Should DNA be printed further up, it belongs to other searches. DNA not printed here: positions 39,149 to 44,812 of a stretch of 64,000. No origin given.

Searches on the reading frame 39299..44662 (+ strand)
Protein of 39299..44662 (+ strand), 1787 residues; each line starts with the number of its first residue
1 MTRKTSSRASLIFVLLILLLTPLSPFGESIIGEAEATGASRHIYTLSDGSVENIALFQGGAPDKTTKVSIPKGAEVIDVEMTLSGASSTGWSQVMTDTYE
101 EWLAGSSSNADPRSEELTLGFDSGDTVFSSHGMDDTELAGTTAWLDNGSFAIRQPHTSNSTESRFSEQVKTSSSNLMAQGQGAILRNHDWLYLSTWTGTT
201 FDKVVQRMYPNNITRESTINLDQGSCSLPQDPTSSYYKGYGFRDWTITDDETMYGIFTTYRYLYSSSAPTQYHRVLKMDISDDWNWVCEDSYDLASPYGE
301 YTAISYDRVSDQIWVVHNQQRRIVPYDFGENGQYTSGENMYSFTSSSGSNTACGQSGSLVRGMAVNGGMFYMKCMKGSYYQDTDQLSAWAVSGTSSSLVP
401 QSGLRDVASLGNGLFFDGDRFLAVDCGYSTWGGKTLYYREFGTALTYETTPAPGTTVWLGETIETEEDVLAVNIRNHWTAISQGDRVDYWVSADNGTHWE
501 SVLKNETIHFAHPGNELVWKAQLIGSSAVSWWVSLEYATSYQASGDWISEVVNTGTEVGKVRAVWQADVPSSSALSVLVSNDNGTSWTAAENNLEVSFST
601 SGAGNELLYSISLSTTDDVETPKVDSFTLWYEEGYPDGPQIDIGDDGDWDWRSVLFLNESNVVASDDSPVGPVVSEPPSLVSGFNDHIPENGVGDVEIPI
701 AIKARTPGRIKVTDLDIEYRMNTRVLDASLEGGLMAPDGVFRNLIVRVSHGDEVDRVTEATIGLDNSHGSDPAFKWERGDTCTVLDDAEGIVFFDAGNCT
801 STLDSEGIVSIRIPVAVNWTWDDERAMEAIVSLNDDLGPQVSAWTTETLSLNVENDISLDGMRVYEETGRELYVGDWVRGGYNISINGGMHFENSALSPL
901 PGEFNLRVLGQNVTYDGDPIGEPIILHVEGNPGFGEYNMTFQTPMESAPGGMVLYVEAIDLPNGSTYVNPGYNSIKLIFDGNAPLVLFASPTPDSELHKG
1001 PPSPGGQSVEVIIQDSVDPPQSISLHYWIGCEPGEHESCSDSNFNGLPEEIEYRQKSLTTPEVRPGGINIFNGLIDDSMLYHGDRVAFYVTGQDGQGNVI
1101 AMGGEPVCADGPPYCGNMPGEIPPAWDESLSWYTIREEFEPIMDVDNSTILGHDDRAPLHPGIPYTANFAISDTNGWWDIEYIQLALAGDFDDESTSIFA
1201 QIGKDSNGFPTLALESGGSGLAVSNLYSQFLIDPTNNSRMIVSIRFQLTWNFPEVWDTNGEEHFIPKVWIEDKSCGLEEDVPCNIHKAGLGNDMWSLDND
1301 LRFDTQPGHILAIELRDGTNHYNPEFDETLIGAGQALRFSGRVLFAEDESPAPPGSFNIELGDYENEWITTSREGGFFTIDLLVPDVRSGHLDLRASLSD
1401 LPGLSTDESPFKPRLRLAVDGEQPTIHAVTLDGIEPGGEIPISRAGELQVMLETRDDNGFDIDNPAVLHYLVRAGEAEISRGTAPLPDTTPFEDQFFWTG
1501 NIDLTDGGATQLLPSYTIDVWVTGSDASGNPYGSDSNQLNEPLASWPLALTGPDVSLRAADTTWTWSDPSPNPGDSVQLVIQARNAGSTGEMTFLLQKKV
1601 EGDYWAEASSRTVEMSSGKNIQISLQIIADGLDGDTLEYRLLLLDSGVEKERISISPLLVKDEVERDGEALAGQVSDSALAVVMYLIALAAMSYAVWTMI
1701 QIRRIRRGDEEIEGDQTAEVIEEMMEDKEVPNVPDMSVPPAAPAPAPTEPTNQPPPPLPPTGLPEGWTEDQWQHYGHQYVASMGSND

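Call 9: search_protein_families(library=pfam, proteins=[window:39299-44662:+], max_evalue=0.01)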
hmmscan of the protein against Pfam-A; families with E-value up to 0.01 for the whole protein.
window:39299-44662:+ (1787 aa): 1 family
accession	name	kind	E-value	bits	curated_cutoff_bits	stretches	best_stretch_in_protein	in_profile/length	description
PF17272.7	DUF5337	-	0.0071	16.6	27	0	1681-1710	44-73/74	Family of unknown function (DUF5337)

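Call 66: search_protein_families(library=ncbifam, proteins=[window:39299-44662:+], max_evalue=0.01)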
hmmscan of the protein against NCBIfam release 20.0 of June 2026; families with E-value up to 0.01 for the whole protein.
window:39299-44662:+ (1787 aa): 0 families
